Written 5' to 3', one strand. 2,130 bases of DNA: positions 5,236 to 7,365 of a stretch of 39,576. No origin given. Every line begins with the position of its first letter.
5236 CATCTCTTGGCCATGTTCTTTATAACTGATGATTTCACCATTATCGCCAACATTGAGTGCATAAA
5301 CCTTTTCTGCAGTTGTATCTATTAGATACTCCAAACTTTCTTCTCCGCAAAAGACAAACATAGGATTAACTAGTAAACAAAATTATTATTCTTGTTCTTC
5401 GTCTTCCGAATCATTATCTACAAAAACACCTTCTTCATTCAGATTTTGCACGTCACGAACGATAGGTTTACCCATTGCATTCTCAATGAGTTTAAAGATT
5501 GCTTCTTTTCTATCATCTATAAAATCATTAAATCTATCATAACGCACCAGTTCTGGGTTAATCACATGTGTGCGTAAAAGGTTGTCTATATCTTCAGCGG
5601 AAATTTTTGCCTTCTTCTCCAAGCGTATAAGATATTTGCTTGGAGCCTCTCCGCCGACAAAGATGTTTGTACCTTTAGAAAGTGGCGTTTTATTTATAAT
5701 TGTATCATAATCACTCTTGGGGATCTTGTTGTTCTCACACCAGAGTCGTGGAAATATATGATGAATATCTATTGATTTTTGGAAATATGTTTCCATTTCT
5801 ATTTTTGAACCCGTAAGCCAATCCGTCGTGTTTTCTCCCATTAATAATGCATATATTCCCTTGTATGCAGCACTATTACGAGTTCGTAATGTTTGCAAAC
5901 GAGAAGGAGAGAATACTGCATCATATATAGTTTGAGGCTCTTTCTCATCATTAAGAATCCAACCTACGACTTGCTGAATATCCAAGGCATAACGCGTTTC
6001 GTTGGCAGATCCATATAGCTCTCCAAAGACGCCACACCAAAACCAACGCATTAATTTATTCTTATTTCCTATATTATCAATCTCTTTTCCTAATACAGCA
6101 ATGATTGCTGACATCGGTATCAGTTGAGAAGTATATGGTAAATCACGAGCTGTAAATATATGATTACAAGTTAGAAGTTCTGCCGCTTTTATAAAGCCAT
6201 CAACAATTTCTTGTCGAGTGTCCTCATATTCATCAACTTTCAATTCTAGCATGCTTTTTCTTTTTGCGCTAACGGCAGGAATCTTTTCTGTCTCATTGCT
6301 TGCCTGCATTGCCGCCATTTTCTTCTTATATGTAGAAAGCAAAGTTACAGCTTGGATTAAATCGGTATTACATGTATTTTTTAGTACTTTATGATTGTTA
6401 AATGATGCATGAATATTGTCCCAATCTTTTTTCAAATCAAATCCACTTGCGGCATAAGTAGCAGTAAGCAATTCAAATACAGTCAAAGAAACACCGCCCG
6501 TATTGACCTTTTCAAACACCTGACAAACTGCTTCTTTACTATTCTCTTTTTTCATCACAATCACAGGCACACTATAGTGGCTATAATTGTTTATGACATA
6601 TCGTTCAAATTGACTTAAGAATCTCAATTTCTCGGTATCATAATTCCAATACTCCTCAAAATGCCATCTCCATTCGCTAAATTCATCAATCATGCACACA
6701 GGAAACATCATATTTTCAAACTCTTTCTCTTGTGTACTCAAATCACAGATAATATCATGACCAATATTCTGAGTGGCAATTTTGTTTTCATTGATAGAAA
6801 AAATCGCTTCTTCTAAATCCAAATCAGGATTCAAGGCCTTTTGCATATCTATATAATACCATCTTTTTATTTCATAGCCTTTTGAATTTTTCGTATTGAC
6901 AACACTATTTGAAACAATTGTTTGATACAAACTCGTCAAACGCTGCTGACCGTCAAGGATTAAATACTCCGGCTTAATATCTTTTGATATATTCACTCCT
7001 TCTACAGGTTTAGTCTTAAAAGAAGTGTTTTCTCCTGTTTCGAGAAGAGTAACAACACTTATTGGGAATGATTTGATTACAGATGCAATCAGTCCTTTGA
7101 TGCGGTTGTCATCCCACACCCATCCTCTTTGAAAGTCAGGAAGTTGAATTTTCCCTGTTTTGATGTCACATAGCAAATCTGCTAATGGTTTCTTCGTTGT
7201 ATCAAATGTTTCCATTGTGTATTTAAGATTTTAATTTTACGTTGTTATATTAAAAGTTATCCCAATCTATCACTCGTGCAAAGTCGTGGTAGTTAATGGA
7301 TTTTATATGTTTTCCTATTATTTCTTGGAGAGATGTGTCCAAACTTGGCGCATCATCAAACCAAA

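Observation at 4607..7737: AT-rich accessory block: GmrSD-like DUF262/DUF1524 nuclease embedded in a four-ORF same-strand cluster of unknowns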

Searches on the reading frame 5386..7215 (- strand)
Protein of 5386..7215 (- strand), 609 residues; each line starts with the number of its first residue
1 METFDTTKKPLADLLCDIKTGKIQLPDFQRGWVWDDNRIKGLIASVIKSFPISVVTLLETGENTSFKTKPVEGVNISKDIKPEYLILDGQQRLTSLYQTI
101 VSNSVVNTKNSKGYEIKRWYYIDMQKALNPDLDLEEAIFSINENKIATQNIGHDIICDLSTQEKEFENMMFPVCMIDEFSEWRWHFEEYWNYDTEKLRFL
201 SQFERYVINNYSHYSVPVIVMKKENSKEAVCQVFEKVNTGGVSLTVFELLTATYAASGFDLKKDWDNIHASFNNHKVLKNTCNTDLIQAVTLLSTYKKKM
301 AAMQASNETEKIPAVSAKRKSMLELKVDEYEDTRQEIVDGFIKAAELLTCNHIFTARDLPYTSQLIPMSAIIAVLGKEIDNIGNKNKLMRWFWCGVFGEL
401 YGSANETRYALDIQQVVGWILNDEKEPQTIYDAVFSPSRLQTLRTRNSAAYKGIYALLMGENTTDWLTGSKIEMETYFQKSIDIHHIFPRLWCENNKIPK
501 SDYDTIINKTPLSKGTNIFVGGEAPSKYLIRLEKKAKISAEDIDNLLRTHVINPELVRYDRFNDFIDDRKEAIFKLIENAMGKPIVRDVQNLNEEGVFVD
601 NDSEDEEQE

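Call 3: search_protein_families(library=pfam, proteins=[window:5386-7215:-], max_evalue=0.1)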
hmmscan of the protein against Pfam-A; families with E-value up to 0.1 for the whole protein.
window:5386-7215:- (609 aa): 2 families
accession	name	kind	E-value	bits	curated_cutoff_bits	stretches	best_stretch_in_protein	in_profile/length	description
PF03235.19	GmrSD_N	-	5.5e-31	108.7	33.2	1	11-254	1-198/199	GmrSD restriction endonuclease, N-terminal domain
PF13395.12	HNH_4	-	0.071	13.5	22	0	468-490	4-26/54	HNH endonuclease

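Call 4: search_protein_families(library=padloc, proteins=[window:5386-7215:-], max_evalue=0.1)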
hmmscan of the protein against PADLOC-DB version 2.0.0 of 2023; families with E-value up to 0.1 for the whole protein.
window:5386-7215:- (609 aa): 9 families
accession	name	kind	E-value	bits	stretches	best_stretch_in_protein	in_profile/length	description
PDLC04709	PDC-M55C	-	9.9e-22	75.3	2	11-124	17-130/554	-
PDLC04151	HEC-05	-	2e-18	64.4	1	8-582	25-594/600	-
PDLC04150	HEC-05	-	4.4e-16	56.8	1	16-321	15-325/583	-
PDLC03877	NsnA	-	1.7e-15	55.2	1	6-267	48-213/385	-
PDLC04153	HEC-05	-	3.7e-08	30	1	15-110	13-122/621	-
PDLC04027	PD-T4-2_A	-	5.9e-08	30.1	1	12-53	41-83/363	-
PDLC02695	Orf5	-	1.6e-07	28.1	1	7-100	6-95/601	Orf5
PDLC02792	SspE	-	2.9e-07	27.2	1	3-98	5-105/771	SspE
PDLC02791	SspE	-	1.3e-05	21.6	1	4-101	3-106/775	SspE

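Call 5: search_protein_families(library=ncbifam, proteins=[window:5386-7215:-], max_evalue=0.1)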
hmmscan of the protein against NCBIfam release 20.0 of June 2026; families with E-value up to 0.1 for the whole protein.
window:5386-7215:- (609 aa): 0 families

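Call 6: search_solved_structures(query=window:5386-7215:-, max_evalue=1, show_alignments=3)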
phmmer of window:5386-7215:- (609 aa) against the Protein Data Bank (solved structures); distinct sequences matched with E-value up to 1: 0.

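Call 7: search_protein_families(library=phrogs, proteins=[window:5386-7215:-], max_evalue=0.1)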
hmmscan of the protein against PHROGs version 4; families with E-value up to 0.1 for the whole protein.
window:5386-7215:- (609 aa): 4 families
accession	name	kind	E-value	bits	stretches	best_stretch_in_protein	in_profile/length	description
phrog_2598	-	unknown function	1.9e-16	61.1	2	14-135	37-139/352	-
phrog_1583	-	unknown function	6.3e-12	45.9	1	20-101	33-102/417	-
phrog_17051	-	unknown function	5.2e-08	33.2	1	11-252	9-259/584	-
phrog_25865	-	unknown function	0.014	16.6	1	173-217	12-56/136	-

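Call 8: find_homologous_proteins(query=window:5386-7215:-, max_evalue=0.00001)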
Query window:5386-7215:- (609 aa): 8000 proteins with E <= 0.00001 among 8000 candidates; the best 120 are listed.
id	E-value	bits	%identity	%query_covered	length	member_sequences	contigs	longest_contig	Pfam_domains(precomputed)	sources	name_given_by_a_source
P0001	0.0e+0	1389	100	100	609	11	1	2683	PF03235.20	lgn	-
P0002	0.0e+0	1307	93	100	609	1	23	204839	PF03235.20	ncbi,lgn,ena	-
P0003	0.0e+0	1307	93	100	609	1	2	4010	PF03235.20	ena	-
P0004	0.0e+0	1306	93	100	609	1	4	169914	PF03235.20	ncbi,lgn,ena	-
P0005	0.0e+0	1306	93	100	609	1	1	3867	PF03235.20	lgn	-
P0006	0.0e+0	1305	93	100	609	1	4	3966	PF03235.20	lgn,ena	-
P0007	0.0e+0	1305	93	100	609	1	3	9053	PF03235.20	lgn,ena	-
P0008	0.0e+0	1303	93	100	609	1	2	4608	PF03235.20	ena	-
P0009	0.0e+0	1302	93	100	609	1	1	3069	PF03235.20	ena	-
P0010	0.0e+0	1302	93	100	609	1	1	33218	PF03235.20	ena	-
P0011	0.0e+0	1301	93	100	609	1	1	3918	PF03235.20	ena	-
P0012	0.0e+0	1301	93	100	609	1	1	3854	PF03235.20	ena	-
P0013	0.0e+0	1279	91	100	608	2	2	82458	PF03235.20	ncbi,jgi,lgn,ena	-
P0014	0.0e+0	1180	85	99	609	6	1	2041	PF03235.20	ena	-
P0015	0.0e+0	1174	83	100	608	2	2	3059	PF03235.20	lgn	-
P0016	0.0e+0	1169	83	100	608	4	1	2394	PF03235.20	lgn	-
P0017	0.0e+0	1161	82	100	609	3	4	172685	PF03235.20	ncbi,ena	-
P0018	0.0e+0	1063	75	100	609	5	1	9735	PF03235.20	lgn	-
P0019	0.0e+0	1062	76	98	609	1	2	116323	PF03235.20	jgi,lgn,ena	-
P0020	0.0e+0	1062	76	98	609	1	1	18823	PF03235.20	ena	-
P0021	0.0e+0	1058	76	98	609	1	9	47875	PF03235.20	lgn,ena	-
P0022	0.0e+0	1054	75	98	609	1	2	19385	PF03235.20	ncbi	-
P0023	0.0e+0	1049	74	100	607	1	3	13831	PF03235.20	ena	-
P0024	0.0e+0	1043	74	100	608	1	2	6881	PF03235.20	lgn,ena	-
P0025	0.0e+0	1043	75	100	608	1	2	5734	PF03235.20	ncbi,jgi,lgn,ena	-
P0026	0.0e+0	1042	75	100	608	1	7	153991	PF03235.20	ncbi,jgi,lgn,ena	-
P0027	0.0e+0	1041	75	100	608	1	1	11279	PF03235.20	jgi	-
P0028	0.0e+0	1041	75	100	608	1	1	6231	PF03235.20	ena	-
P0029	0.0e+0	1040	74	100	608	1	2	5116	PF03235.20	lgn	-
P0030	0.0e+0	1040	75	100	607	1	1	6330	PF03235.20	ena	-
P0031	0.0e+0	1039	74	100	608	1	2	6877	PF03235.20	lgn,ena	-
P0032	0.0e+0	1038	75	100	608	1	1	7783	PF03235.20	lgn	-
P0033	0.0e+0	1038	74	100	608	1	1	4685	PF03235.20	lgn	-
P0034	0.0e+0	1037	74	100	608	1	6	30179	PF03235.20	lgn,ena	-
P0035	0.0e+0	1037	74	100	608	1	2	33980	PF03235.20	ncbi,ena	-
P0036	0.0e+0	1035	74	100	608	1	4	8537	PF03235.20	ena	-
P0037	0.0e+0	1034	74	100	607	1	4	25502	PF03235.20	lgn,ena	-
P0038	0.0e+0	1033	74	100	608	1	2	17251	PF03235.20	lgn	-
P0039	0.0e+0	1032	74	100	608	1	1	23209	PF03235.20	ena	-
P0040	0.0e+0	1032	73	100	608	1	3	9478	PF03235.20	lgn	-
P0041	0.0e+0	1028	73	100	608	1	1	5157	PF03235.20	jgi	jgi:hypothetical protein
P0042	0.0e+0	1027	75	98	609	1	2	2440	PF03235.20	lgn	-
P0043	0.0e+0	1025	74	98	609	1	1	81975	PF03235.20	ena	-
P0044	0.0e+0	1020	74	100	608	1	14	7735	PF03235.20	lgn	-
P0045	0.0e+0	1020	74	98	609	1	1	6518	PF03235.20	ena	-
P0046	0.0e+0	1015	74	98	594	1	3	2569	PF03235.20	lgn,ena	-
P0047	0.0e+0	1014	74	98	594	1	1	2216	PF03235.20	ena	-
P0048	1.7e-298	1009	74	100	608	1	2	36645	PF03235.20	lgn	-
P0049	3.4e-298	1008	73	100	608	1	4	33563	PF03235.20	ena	-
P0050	6.1e-298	1008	73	98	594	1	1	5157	PF03235.20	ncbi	-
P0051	1.5e-297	1006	73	98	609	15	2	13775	PF03235.20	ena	-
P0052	3.3e-297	1005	72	100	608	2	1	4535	PF03235.20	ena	-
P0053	1.2e-296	1003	73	98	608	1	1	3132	PF03235.20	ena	-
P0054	3.2e-296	1002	73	98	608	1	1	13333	PF03235.20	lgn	-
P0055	2.3e-294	996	72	98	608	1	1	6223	PF03235.20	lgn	-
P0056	1.7e-293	993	71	100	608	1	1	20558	PF03235.20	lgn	-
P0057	5.2e-291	985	73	96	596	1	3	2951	PF03235.20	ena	-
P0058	1.9e-287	973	70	100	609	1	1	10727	PF03235.20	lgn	-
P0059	2.1e-287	973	70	100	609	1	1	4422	PF03235.20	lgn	-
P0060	1.1e-284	964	69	100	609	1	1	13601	PF03235.20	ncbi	-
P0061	8.2e-268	908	66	100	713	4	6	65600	PF03235.20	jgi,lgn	jgi:hypothetical protein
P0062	6.3e-267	905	66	100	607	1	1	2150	PF03235.20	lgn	-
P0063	2.8e-266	903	66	100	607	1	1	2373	PF03235.20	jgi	jgi:hypothetical protein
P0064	3.0e-266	903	65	100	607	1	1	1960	PF03235.20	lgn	-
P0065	3.6e-266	903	65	100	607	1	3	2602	PF03235.20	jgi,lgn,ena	jgi:hypothetical protein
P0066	3.7e-266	903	66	100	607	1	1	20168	PF03235.20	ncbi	-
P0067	3.8e-266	903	66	100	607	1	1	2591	PF03235.20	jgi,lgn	jgi:hypothetical protein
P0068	3.8e-266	903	65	100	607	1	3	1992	PF03235.20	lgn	-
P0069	3.9e-266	903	65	100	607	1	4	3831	PF03235.20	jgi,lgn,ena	jgi:hypothetical protein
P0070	3.9e-266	902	65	100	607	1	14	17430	PF03235.20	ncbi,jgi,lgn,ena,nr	ncbi:MAG TPA: DUF262 domain-containing protein [Bacilli bacterium]|nr:DUF262 domain-containing prote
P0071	6.8e-266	902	65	100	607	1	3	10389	PF03235.20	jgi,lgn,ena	-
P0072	9.5e-266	901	66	100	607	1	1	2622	PF03235.20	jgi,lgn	jgi:hypothetical protein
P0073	1.1e-265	901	65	100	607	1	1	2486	PF03235.20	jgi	-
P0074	1.4e-265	901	65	100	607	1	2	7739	PF03235.20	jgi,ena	-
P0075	2.0e-265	900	65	100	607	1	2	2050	PF03235.20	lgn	-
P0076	2.6e-265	900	65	100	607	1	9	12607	PF03235.20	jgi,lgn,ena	-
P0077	4.2e-265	899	66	100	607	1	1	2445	PF03235.20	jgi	jgi:hypothetical protein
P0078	5.4e-265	899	65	100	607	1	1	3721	PF03235.20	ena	-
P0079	5.5e-265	899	66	100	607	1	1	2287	PF03235.20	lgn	-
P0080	5.5e-265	899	66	100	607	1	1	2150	PF03235.20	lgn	-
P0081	1.2e-264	898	66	100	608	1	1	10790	PF03235.20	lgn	-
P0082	1.4e-264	897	66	100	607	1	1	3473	PF03235.20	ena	-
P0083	1.5e-264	897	66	100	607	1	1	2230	PF03235.20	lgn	-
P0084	1.5e-264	897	66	100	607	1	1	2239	PF03235.20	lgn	-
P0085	1.5e-264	897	66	100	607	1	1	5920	PF03235.20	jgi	-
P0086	1.7e-264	897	66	100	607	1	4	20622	PF03235.20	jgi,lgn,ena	-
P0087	2.2e-264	897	66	100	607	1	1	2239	PF03235.20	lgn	-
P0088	2.2e-264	897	66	100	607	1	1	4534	PF03235.20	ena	-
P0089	2.3e-264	897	66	100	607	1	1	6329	PF03235.20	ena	-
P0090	2.7e-264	896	64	100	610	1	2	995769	PF03235.20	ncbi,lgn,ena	-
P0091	2.9e-264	896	66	100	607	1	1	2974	PF03235.20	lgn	-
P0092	3.1e-264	896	66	100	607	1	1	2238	PF03235.20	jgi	-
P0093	3.8e-264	896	66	100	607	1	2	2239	PF03235.20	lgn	-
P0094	3.9e-264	896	66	100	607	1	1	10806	PF03235.20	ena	-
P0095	4.1e-264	896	66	100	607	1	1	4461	PF03235.20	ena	-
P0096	4.9e-264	896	65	100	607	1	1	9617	PF03235.20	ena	-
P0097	5.3e-264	895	66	100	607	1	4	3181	PF03235.20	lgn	-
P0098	5.9e-264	895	66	100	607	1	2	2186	PF03235.20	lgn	-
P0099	7.1e-264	895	65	100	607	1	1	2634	PF03235.20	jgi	-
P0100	7.3e-264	895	66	100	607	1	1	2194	PF03235.20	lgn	-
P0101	7.4e-264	895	65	100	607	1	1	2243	PF03235.20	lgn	-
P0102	7.9e-264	895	66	100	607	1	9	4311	PF03235.20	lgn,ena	-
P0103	8.1e-264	895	66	100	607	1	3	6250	PF03235.20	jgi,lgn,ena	-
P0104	8.3e-264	895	65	100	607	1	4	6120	PF03235.20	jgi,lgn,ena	-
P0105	8.9e-264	895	65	100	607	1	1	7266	PF03235.20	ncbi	-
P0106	9.4e-264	895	65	100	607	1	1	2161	PF03235.20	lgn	-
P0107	9.6e-264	895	66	100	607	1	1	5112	PF03235.20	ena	-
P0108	9.6e-264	895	65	100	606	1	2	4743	PF03235.20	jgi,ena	-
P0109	1.0e-263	895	66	100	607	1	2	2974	PF03235.20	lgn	-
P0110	1.0e-263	895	66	100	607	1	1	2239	PF03235.20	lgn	-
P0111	1.1e-263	894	66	100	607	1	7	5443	PF03235.20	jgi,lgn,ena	-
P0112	1.2e-263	894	65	100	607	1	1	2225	PF03235.20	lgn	-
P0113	1.2e-263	894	65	100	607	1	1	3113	PF03235.20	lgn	-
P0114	1.3e-263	894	66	100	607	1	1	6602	PF03235.20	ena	-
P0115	1.4e-263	894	65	100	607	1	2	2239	PF03235.20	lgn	-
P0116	1.4e-263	894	66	100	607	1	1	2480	PF03235.20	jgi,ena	-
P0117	1.4e-263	894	66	100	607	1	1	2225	PF03235.20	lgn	-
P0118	1.4e-263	894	66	100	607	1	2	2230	PF03235.20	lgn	-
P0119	1.5e-263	894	65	100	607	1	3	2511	PF03235.20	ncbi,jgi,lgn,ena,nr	ncbi:MAG TPA: DUF262 domain-containing protein [Bacteroidales bacterium]|nr:DUF262 domain-containing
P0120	1.5e-263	894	65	100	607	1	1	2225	PF03235.20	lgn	-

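Call 9: find_encoding_contigs(protein=P0002, flank=8000, max_places=4)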
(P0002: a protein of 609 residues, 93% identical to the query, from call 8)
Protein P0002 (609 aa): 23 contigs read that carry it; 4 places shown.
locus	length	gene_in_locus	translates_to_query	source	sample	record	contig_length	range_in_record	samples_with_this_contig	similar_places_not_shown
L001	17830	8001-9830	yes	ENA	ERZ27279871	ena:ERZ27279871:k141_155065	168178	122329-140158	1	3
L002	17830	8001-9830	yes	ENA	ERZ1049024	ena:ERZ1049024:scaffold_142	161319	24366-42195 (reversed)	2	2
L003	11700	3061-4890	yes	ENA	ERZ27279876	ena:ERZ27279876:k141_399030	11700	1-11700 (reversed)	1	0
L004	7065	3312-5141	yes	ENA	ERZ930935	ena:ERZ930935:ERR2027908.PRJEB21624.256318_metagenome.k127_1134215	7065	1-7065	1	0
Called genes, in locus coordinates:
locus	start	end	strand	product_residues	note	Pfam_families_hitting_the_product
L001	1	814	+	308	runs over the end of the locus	PF00781:DAGK_cat, PF19279:YegS_C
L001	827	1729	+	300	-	PF01795:Methyltransf_5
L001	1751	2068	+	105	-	PF19579:FtsL_2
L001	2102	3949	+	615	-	PF03717:PBP_dimer, PF00905:Transpeptidase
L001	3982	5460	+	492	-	PF01225:Mur_ligase, PF08245:Mur_ligase_M, PF02875:Mur_ligase_C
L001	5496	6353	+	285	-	-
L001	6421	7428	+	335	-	PF13310:Virulence_RhuM, PF02661:Fic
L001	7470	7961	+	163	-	-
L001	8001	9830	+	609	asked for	PF03235:GmrSD_N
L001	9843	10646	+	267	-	-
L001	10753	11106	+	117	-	-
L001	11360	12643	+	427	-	PF00953:Glycos_transf_4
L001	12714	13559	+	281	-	PF00005:ABC_tran, PF13304:AAA_21, PF13732:DrrA1-3_C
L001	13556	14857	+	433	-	PF12698:ABC2_membrane_3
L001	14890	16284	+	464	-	PF21377:MurD_N, PF21799:MurD-like_N, PF08245:Mur_ligase_M, PF02875:Mur_ligase_C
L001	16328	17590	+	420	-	PF01098:FTSW_RODA_SPOVE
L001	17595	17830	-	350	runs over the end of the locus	PF28535:DUF8431 (weak), PF03372:Exo_endo_phos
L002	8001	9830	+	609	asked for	PF03235:GmrSD_N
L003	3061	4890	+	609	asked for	PF03235:GmrSD_N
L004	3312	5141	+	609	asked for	PF03235:GmrSD_N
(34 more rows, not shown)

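Call 10: find_encoding_contigs(protein=P0017, flank=8000, max_places=3)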
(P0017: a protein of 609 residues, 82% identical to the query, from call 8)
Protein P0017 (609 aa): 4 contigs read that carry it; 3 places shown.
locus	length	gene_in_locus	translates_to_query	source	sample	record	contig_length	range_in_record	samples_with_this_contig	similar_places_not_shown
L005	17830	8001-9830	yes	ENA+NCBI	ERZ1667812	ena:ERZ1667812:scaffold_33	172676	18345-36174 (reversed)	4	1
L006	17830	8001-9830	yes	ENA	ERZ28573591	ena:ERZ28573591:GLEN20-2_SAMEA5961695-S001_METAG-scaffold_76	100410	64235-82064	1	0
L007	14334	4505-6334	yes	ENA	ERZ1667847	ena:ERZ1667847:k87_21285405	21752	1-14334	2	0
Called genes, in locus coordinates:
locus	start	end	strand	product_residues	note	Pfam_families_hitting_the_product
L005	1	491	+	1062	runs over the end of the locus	PF11028:TMEM260_N, PF28497:DUF8416, PF28495:TMEM260_2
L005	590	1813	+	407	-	PF02492:cobW, PF07683:CobW_C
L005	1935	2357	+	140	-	PF03061:4HBT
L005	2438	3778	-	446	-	PF00342:PGI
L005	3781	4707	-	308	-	PF01210:NAD_Gly3P_dh_N, PF07479:NAD_Gly3P_dh_C, PF20618:GPD_NAD_C_bact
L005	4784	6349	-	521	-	PF01336:tRNA_anti-codon, PF00152:tRNA-synt_2, PF01409:tRNA-synt_2d (faint)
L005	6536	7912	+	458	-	PF02812:ELFV_dehydrog_N, PF00208:ELFV_dehydrog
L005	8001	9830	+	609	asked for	PF03235:GmrSD_N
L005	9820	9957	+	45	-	-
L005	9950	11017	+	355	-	PF13310:Virulence_RhuM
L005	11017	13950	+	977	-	PF01326:PPDK_N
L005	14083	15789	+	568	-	PF02690:Na_Pi_cotrans, PF01895:PhoU (faint)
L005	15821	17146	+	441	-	PF01554:MatE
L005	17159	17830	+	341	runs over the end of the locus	PF00364:Biotin_lipoyl (faint), PF25917:BSH_RND, PF25919:BSH_CusB, PF25973:BSH_CzcB, PF25954:Beta-barrel_RND_2 (weak), PF25967:RND-MFP_C, PF25989:YknX_C (weak)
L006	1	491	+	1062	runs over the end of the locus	PF11028:TMEM260_N, PF28497:DUF8416, PF28495:TMEM260_2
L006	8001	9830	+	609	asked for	PF03235:GmrSD_N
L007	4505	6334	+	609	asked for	PF03235:GmrSD_N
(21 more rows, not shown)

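Call 11: find_encoding_contigs(protein=P0026, flank=8000, max_places=3)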
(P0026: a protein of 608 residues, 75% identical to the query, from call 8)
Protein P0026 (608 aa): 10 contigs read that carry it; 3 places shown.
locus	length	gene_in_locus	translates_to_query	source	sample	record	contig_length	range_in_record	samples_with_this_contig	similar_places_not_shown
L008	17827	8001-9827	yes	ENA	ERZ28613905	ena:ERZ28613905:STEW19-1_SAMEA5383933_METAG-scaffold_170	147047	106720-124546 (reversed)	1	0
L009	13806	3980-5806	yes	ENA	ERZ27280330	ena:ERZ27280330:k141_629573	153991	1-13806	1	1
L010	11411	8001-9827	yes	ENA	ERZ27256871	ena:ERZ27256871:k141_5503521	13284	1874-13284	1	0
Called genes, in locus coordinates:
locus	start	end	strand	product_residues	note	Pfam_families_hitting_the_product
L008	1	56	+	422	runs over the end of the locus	PF01420:Methylase_S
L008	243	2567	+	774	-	PF13166:AAA_13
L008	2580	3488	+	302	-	PF02661:Fic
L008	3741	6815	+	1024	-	PF04313:HSDR_N, PF00270:DEAD (weak), PF04851:ResIII, PF18766:SWI2_SNF2, PF22679:T1R_D3-like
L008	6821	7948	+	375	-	PF14253:AbiH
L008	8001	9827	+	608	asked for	PF03235:GmrSD_N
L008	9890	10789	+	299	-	PF03781:FGE-sulfatase (faint)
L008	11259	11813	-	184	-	PF21349:RUBY_RBDX, PF02915:Rubrerythrin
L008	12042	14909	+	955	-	PF12705:PDDEXK_1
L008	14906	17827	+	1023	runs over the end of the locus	PF00580:UvrD-helicase, PF13245:AAA_19 (weak), PF13361:UvrD_C, PF13538:UvrD_C_2 (faint), PF12705:PDDEXK_1 (weak)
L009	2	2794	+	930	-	?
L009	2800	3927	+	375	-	PF14253:AbiH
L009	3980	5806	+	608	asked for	PF03235:GmrSD_N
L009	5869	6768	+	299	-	PF03781:FGE-sulfatase (faint)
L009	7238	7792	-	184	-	PF21349:RUBY_RBDX, PF02915:Rubrerythrin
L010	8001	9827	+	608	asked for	PF03235:GmrSD_N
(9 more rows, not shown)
